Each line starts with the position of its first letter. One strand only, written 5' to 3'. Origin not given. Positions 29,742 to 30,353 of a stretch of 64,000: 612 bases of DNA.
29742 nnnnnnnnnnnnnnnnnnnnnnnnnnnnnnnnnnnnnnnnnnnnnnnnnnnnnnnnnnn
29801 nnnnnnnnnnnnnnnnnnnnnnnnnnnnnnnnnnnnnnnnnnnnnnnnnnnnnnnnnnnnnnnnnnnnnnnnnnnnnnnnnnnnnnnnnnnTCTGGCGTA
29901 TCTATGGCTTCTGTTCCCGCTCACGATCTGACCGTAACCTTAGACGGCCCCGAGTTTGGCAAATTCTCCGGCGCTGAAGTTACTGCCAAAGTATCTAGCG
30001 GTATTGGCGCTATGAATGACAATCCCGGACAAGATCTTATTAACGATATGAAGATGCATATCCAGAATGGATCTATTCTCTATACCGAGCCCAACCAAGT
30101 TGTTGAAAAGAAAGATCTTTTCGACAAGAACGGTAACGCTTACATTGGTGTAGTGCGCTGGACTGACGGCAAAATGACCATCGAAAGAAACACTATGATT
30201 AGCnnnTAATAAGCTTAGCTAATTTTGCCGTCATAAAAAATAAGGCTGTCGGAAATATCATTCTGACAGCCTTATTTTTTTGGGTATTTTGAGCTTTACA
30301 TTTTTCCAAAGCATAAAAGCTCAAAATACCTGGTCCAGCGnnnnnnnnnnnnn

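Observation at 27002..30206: Tandem paralogous thermolysin-like metalloproteases lacking signal peptides, with a strongly conserved C-terminal module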

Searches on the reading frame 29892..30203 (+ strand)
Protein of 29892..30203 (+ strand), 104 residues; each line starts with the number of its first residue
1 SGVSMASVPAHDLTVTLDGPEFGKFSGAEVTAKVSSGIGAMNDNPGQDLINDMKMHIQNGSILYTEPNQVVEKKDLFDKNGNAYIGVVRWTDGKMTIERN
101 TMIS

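Call 45: search_protein_families(library=pfam, alignment_id=A2, max_evalue=10)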
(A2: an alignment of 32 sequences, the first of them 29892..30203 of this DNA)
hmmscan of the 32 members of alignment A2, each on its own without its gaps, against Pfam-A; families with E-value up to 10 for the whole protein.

A. member 1, window:29892-30203:+ (104 aa): 0 families

B. families by the number of members that match (of 32 scanned): 17 families
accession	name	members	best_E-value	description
PF22508.2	InlJ_IG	1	0.017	Internalin J, Immunoglobulin-like domain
PF12888.12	Lipid_bd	1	0.018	Lipid-binding putative hydrolase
PF10144.15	SMP_2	1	0.049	Bacterial virulence factor haemolysin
PF04028.18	DUF374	1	0.07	Domain of unknown function (DUF374)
PF02030.20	Lipoprotein_8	1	0.072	Hypothetical lipoprotein (MG045 family)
PF22429.2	HutF_N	1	0.074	Formimidoylglutamate deiminase HutF, N-terminal domain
PF25234.1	Periphilin_C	1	0.11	Periphilin C-terminal domain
PF02749.22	QRPTase_N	1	0.13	Quinolinate phosphoribosyl transferase, N-terminal domain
PF13510.11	Fer2_4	1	0.13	2Fe-2S iron-sulfur cluster binding domain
PF10296.15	MMM1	1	0.13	Maintenance of mitochondrial morphology protein 1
PF01728.25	FtsJ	1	0.17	FtsJ-like methyltransferase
PF07728.20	AAA_5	1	0.18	AAA domain (dynein-related subfamily)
PF03543.20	Peptidase_C58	1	0.18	Yersinia/Haemophilus virulence surface antigen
PF02625.21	XdhC_CoxI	1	0.18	XdhC and CoxI family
PF25531.1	GYF_ATXR3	1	0.2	Histone-lysine N-methyltransferase ATXR3, GYF domain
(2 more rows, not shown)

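Call 46: search_solved_structures(query=A2, max_evalue=10, show_alignments=2)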
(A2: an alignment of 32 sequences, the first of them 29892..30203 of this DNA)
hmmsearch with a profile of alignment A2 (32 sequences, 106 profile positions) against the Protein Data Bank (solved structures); distinct sequences matched with E-value up to 10: 2.
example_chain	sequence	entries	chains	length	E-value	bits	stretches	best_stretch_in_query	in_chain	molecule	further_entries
3wpx_A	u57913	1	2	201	0.6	13.5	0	30-72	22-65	PomB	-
3wpw_A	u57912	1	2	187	0.71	13.3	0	29-72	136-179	PomB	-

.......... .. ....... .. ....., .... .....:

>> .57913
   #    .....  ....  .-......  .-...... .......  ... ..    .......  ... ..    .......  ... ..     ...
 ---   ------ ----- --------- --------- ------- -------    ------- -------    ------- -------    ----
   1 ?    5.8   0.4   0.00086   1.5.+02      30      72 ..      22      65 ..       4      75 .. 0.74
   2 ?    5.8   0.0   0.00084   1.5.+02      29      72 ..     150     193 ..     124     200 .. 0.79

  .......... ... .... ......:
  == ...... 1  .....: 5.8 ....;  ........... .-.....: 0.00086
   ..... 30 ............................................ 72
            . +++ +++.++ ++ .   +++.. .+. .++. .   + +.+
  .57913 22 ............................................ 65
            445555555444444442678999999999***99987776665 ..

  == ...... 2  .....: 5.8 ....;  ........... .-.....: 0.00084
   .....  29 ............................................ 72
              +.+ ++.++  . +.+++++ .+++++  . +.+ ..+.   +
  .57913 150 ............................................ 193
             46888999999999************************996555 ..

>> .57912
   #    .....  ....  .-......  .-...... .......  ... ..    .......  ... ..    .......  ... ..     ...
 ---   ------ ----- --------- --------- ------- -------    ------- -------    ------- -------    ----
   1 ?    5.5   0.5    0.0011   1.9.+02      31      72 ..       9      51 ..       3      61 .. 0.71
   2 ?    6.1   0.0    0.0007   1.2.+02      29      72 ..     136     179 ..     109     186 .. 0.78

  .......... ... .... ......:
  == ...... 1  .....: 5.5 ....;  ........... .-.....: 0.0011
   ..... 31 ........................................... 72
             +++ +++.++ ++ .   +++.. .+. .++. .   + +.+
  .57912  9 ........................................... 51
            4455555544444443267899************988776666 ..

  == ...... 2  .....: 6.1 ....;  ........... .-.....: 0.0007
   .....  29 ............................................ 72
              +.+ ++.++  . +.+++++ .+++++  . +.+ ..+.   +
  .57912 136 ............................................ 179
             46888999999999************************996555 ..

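Call 53: predict_structure(alignment_id=A2)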
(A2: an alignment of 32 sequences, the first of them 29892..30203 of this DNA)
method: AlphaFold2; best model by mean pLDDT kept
length: 104 residues; sequences in the alignment: 32
mean_pLDDT: 82.4   pTM: 0.67
mean pLDDT of the five models: 82.4, 81.8, 79.5, 79.1, 77.6
residues with pLDDT >= 90: 56; 70-90: 27; 50-70: 12; < 50: 9
segments of 3 or more residues with pLDDT < 50: 3-6, 38-40
pLDDT, mean of each block of 10 residues (from residue 1): 52 89 93 65 77 92 92 91 92 89 62
secondary structure, 60 per line:
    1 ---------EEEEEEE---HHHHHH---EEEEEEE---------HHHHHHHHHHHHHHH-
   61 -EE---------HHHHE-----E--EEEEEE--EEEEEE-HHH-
elements in order: E10-16 H20-25 E29-35 H45-59 H73-76 E86-91 E94-99

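Call 59: find_homologous_proteins(query=A2, max_evalue=0.001)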
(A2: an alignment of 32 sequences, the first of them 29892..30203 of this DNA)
Query A2 (32 sequences) (104 aa, profile of the alignment): 13 proteins with E <= 0.001 among 2246 candidates.
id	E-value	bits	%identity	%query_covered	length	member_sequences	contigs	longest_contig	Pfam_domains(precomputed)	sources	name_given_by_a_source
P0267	4.4e-39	151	49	92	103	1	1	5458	-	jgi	-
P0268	6.9e-38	147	72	98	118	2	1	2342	-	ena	-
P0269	8.8e-38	147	98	100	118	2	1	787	-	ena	-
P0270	1.2e-36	143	48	88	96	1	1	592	-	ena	-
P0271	3.7e-36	141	70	89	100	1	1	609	-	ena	-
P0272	4.4e-33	131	39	84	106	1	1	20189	-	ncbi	ncbi:MAG: hypothetical protein ACYCW6_05115, partial [Candidatus Xenobia bacterium]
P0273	5.0e-33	131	48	87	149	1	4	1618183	-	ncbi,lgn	-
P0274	3.0e-30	122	48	78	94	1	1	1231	-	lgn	-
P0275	3.2e-30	122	60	91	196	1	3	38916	-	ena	-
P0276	7.9e-28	115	38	88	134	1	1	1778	-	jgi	-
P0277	3.1e-27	113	90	100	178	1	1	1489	-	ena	-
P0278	1.8e-19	88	43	67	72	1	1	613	-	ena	-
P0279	2.0e-16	78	43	68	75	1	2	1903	-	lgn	-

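Call 60: find_encoding_contigs(protein=P0273, flank=6000, max_places=2)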
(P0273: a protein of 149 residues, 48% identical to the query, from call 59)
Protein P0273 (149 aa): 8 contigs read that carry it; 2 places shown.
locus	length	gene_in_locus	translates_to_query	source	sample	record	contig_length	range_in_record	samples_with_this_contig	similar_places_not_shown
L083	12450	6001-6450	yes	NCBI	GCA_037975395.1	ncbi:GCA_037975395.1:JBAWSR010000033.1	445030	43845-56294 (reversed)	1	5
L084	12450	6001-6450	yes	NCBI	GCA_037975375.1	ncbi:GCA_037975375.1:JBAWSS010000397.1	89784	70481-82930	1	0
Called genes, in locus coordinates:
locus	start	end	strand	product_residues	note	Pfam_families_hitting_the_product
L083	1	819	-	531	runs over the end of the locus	-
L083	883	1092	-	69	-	-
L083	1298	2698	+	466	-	-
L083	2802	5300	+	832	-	-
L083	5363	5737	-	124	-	PF07007:LprI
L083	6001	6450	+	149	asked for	-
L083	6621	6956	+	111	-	-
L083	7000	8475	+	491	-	PF04055:Radical_SAM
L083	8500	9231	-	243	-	PF16554:OAM_dimer, PF02310:B12-binding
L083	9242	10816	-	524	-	PF09043:Lys-AminoMut_A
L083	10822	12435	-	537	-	PF00488:MutS_V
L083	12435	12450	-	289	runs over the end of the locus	-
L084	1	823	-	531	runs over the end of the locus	-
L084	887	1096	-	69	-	-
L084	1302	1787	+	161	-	-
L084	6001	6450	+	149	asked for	-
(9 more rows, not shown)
